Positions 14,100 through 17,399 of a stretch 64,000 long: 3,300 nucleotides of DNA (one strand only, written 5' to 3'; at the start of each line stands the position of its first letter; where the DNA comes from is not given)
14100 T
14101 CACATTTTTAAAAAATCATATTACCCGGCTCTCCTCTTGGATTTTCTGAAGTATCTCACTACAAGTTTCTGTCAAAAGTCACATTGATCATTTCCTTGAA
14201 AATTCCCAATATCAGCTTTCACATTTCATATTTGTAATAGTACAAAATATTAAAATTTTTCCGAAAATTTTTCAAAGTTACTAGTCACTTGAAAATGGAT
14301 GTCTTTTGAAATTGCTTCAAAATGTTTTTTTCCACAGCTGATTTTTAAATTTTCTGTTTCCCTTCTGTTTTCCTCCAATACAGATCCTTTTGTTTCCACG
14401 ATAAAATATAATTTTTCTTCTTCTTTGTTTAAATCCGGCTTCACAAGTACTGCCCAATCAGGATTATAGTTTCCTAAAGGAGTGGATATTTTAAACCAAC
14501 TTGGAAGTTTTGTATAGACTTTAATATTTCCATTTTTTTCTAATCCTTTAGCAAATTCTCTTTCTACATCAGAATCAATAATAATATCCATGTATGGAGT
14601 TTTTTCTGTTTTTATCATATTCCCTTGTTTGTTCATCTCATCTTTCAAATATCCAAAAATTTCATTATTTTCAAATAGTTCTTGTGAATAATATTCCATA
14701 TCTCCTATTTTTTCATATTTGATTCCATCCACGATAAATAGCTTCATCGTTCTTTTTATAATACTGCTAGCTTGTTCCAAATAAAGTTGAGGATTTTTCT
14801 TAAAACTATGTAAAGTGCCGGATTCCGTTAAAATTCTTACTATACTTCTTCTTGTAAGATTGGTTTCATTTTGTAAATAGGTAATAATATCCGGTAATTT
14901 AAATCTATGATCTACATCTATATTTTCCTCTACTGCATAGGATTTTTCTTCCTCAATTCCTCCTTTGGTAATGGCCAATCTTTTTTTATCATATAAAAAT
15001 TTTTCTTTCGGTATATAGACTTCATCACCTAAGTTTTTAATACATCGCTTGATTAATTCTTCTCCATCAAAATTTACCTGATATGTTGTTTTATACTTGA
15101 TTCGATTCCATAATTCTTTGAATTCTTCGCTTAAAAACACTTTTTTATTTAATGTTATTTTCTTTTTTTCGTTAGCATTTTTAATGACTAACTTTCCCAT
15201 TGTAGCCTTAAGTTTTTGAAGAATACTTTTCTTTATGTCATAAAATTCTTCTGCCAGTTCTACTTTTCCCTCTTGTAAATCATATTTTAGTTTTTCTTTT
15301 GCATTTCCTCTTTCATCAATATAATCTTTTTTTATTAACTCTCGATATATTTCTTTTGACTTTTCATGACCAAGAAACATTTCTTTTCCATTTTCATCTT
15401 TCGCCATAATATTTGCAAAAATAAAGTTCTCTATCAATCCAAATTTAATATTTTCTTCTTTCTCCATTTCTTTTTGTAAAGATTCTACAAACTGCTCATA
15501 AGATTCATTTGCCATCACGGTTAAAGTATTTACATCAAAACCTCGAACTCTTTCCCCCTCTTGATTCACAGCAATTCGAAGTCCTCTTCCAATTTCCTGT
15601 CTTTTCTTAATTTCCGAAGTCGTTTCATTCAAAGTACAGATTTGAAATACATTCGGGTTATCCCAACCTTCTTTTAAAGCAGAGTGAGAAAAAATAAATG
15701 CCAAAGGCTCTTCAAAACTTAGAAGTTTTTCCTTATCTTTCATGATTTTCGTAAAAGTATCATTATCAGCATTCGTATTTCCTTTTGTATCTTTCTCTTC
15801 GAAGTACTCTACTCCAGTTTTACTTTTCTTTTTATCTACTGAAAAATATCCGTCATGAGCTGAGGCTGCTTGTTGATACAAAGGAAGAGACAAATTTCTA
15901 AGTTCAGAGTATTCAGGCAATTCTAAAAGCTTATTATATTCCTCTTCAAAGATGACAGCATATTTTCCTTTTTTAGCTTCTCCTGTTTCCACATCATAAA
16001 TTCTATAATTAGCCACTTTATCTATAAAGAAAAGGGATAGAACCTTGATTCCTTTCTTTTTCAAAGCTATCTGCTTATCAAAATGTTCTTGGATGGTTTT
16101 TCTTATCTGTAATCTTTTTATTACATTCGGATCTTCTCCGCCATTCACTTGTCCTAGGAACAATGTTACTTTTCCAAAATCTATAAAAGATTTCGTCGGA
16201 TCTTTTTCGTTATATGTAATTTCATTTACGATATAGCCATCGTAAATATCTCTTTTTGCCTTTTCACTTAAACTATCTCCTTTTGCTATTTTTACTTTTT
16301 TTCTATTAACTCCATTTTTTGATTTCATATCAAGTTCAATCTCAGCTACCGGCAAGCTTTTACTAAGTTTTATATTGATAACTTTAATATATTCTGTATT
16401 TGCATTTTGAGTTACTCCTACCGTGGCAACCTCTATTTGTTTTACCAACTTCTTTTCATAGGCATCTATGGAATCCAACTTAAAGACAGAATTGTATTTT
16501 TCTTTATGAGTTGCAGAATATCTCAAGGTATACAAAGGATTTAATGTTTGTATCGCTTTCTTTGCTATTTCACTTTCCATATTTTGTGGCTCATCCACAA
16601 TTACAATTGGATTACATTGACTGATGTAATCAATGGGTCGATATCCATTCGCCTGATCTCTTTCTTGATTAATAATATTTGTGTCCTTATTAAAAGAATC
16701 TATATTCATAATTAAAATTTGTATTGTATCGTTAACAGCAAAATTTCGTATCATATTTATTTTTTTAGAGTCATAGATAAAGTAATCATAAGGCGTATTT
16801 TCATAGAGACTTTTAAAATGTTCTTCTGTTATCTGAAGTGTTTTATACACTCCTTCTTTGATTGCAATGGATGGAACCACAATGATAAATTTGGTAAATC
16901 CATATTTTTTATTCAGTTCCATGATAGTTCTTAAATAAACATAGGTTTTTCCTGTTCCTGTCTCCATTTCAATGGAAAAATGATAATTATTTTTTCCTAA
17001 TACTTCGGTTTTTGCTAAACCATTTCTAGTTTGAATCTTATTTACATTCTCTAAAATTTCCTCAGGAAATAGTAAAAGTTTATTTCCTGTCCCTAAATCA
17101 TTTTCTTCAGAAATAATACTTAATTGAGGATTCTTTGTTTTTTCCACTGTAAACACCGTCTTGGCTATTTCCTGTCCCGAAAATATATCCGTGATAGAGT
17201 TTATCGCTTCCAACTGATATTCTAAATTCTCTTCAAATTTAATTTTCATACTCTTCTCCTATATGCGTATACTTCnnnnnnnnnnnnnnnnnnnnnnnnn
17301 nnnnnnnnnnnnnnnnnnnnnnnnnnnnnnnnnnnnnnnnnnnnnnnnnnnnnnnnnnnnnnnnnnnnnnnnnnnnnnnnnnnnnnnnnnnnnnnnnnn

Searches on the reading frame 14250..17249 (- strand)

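Call 67: search_protein_families(library=pfam, proteins=[window:14250-17249:-], max_evalue=0.00001)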
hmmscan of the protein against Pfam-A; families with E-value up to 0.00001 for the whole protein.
window:14250-17249:- (999 aa): 3 families
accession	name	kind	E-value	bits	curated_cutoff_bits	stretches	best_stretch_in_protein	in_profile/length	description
PF19778.5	RE_endonuc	-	1.6e-36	124.9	23.4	1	882-991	1-107/108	Endonuclease domain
PF04851.21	ResIII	-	2.3e-16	60.6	22.5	1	66-249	20-163/164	Type III restriction enzyme, res subunit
PF00270.35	DEAD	-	5.3e-09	36.5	26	1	90-252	16-164/167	DEAD/DEAH box helicase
